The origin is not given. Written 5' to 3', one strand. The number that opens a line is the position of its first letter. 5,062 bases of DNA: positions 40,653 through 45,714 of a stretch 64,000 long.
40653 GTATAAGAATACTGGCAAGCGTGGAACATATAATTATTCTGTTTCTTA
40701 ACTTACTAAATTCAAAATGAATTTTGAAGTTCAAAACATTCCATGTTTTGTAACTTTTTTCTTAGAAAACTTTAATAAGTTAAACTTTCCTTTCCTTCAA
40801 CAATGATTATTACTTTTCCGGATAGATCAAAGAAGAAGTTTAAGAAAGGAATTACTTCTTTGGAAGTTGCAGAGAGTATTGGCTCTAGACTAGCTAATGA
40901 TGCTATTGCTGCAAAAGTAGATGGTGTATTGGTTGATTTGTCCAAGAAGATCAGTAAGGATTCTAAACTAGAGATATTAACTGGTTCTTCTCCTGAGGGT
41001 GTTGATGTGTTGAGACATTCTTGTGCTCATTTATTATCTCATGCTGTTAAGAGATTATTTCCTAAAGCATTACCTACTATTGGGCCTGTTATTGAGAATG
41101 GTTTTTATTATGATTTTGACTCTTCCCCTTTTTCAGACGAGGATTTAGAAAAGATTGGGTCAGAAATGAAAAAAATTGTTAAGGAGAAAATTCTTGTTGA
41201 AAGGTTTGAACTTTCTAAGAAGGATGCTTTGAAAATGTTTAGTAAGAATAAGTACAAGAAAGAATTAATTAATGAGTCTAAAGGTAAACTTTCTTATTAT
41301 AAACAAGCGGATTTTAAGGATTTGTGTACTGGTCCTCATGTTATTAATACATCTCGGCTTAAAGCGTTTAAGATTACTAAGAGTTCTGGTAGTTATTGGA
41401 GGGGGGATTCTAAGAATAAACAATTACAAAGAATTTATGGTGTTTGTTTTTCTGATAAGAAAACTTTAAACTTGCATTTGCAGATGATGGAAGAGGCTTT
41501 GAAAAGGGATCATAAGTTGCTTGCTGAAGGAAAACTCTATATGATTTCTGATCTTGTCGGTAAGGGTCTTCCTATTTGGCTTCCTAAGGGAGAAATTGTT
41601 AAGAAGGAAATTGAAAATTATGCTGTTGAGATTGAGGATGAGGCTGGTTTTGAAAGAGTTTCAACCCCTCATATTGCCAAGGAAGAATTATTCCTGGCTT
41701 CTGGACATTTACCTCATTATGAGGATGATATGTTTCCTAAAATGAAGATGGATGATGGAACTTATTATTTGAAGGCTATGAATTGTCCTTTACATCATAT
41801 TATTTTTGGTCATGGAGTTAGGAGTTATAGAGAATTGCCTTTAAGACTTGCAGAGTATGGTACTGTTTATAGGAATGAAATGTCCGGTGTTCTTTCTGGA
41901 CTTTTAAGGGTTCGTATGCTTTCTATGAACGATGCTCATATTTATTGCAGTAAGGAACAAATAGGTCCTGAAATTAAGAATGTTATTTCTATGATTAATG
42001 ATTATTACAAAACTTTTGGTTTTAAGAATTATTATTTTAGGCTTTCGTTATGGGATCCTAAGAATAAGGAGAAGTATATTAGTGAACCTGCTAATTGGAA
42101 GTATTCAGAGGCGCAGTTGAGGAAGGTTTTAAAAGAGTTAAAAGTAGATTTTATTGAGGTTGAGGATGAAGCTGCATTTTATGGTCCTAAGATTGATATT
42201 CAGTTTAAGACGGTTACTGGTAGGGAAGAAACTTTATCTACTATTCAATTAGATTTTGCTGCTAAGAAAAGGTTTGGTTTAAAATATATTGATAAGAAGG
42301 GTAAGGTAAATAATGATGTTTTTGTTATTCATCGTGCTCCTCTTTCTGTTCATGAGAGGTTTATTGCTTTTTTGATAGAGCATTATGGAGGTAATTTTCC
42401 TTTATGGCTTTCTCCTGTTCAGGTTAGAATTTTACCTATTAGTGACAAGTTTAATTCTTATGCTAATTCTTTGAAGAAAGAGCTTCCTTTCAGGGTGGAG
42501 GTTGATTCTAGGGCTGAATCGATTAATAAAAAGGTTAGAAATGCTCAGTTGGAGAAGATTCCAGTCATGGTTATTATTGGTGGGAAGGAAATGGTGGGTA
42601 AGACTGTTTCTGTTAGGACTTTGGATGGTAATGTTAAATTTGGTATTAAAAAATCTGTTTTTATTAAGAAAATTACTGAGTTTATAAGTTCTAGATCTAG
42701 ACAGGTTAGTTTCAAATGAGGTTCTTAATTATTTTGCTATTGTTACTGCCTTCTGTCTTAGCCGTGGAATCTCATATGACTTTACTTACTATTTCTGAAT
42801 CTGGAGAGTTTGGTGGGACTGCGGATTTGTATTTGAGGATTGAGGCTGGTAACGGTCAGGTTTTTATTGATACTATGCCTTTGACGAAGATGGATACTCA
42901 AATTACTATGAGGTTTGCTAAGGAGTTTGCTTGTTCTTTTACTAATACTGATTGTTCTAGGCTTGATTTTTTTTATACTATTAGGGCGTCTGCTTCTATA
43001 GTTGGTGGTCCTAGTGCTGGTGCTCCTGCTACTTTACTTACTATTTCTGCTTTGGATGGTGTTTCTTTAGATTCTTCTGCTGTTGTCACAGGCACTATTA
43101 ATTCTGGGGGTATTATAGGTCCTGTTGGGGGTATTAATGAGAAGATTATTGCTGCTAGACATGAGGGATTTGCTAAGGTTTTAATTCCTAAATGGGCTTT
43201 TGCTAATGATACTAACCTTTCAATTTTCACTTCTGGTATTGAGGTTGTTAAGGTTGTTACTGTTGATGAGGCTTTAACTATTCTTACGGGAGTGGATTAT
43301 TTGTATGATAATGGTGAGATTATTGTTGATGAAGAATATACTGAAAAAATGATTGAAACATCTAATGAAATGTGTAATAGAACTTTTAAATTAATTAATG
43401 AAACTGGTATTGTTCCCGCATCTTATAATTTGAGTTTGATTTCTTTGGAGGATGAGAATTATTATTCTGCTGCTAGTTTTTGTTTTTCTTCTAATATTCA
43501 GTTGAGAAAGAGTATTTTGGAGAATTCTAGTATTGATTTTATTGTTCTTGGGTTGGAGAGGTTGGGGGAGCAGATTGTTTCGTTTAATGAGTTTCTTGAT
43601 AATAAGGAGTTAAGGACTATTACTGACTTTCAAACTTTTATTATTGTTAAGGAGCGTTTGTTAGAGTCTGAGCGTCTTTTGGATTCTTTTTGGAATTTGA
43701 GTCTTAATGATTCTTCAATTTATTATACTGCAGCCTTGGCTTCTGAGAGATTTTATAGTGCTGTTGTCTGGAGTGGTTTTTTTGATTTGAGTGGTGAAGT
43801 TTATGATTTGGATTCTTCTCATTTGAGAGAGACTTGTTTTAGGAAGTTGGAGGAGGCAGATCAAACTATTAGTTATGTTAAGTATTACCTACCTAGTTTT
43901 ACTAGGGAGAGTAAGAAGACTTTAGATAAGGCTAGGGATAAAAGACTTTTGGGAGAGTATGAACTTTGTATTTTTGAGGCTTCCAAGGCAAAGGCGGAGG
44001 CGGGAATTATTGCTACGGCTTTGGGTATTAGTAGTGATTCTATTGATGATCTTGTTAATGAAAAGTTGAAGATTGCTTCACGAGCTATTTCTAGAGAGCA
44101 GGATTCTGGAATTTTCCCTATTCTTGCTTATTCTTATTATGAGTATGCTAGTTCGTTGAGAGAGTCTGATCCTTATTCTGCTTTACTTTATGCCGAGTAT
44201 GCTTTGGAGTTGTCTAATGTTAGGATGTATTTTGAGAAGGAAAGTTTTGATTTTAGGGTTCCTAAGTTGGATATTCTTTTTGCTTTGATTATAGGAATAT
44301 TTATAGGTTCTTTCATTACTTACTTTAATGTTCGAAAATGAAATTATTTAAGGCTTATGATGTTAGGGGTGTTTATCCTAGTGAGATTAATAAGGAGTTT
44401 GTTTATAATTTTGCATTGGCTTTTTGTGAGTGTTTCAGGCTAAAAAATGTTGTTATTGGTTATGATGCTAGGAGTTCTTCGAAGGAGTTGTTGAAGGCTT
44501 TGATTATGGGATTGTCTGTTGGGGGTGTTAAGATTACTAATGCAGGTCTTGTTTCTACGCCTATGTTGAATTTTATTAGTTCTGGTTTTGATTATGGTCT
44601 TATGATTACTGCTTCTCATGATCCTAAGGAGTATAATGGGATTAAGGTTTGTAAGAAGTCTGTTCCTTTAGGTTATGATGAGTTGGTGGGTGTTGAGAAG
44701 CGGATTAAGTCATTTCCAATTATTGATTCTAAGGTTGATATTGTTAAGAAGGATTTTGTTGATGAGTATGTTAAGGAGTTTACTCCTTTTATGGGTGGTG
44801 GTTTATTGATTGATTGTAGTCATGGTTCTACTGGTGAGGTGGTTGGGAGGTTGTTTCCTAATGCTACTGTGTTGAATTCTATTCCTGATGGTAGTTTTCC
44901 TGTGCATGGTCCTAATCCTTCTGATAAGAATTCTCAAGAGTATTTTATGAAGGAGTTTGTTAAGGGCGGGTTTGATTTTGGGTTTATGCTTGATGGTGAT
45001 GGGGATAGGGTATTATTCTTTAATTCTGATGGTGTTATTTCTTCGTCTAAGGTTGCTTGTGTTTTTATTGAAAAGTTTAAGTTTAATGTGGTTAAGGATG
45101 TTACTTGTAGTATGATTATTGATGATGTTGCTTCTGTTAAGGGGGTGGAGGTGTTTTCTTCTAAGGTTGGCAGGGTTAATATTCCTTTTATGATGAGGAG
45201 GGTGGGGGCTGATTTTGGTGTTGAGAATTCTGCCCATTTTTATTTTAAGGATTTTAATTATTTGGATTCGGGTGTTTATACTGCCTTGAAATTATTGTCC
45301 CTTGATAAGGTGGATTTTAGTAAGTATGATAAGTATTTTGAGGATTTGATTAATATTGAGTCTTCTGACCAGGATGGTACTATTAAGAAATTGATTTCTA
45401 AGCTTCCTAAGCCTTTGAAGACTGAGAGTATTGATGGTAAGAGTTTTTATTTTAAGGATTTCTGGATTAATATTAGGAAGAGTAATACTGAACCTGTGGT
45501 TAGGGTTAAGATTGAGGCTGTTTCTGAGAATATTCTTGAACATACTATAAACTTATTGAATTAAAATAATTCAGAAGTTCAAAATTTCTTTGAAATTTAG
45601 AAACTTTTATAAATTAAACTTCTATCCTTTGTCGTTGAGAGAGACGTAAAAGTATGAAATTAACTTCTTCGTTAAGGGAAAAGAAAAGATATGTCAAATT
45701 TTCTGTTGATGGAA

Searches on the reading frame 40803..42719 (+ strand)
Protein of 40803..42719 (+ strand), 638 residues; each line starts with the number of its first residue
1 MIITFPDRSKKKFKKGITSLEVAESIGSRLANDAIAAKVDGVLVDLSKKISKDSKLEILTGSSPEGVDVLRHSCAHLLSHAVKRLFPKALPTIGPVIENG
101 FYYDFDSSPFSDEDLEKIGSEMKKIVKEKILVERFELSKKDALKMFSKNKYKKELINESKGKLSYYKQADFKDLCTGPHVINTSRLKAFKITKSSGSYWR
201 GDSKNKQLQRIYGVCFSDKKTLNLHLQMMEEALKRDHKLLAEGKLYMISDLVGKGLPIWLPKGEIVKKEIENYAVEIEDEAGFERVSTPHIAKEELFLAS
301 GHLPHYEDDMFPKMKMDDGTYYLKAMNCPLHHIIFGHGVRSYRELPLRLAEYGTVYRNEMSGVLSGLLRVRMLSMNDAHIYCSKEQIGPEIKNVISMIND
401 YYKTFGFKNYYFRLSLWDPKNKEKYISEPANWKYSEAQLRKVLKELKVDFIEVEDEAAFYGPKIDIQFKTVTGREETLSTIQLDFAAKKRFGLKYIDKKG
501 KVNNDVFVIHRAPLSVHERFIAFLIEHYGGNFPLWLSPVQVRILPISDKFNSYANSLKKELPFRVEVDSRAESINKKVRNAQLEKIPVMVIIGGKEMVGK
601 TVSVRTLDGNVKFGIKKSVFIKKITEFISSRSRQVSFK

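Call 80: search_protein_families(library=pfam, proteins=[window:40803-42719:+], max_evalue=0.00001)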
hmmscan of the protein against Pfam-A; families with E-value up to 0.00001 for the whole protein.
window:40803-42719:+ (638 aa): 4 families
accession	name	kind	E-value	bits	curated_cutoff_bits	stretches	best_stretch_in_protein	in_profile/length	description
PF00587.30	tRNA-synt_2b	-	1.4e-37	129.9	29.3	1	319-528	9-179/179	tRNA synthetase class II core domain (G, H, P, S and T)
PF03129.25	HGTP_anticodon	-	1.5e-17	64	21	1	540-626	1-93/94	Anticodon binding domain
PF07973.19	tRNA_SAD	-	2.3e-14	53.5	24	1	165-212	3-44/44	Threonyl and Alanyl tRNA synthetase second additional domain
PF02824.27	TGS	-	3e-12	46.8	22.2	1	2-60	2-60/60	TGS domain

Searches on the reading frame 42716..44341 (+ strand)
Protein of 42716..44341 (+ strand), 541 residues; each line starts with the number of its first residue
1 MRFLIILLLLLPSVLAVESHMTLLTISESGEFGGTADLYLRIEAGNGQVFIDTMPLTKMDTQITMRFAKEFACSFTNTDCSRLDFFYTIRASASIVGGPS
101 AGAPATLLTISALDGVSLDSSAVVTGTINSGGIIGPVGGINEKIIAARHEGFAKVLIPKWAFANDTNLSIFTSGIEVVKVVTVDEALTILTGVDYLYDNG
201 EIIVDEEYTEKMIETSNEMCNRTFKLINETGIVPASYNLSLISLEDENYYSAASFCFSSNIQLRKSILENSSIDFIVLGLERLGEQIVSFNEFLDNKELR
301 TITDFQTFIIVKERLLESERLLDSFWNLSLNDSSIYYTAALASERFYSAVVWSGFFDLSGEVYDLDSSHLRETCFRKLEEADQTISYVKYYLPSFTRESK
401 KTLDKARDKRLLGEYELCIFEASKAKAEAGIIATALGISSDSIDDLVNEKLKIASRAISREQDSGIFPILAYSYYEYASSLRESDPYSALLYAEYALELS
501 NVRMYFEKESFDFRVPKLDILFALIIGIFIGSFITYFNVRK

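Call 80: search_protein_families(library=pfam, proteins=[window:42716-44341:+], max_evalue=0.00001)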
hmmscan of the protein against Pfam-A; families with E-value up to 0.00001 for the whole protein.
window:42716-44341:+ (541 aa): 1 family
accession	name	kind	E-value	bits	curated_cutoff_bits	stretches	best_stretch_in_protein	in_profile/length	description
PF05362.19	Lon_C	-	2.8e-10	40.5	21.1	1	97-187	108-199/205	Lon protease (S16) C-terminal proteolytic domain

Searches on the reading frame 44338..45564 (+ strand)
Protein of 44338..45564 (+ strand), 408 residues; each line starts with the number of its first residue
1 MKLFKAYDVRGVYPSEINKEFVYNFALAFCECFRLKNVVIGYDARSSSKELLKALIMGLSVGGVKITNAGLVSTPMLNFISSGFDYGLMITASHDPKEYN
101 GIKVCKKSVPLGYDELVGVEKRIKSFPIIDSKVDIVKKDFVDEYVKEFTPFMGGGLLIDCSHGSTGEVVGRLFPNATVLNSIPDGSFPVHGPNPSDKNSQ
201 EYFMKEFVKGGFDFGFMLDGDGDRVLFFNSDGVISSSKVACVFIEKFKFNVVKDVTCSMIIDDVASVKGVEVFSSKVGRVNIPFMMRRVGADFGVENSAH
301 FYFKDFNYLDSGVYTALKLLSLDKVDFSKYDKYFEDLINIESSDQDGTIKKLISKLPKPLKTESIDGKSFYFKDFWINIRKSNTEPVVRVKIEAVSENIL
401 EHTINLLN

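Call 57: search_protein_families(library=pfam, proteins=[window:44338-45564:+], max_evalue=0.00001)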
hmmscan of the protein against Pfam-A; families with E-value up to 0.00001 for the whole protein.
window:44338-45564:+ (408 aa): 4 families
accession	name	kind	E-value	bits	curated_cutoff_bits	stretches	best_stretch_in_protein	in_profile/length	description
PF02878.22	PGM_PMM_I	-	5.7e-31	107.5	22.5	1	2-123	2-131/138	Phosphoglucomutase/phosphomannomutase, alpha/beta/alpha domain I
PF02880.22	PGM_PMM_III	-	9.8e-17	61.6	20.7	1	250-325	23-99/115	Phosphoglucomutase/phosphomannomutase, alpha/beta/alpha domain III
PF02879.22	PGM_PMM_II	-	3.1e-12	47.4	29.3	1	155-232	22-103/103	Phosphoglucomutase/phosphomannomutase, alpha/beta/alpha domain II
PF00408.26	PGM_PMM_IV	-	1.5e-08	35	23.1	1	338-402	2-60/68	Phosphoglucomutase/phosphomannomutase, C-terminal domain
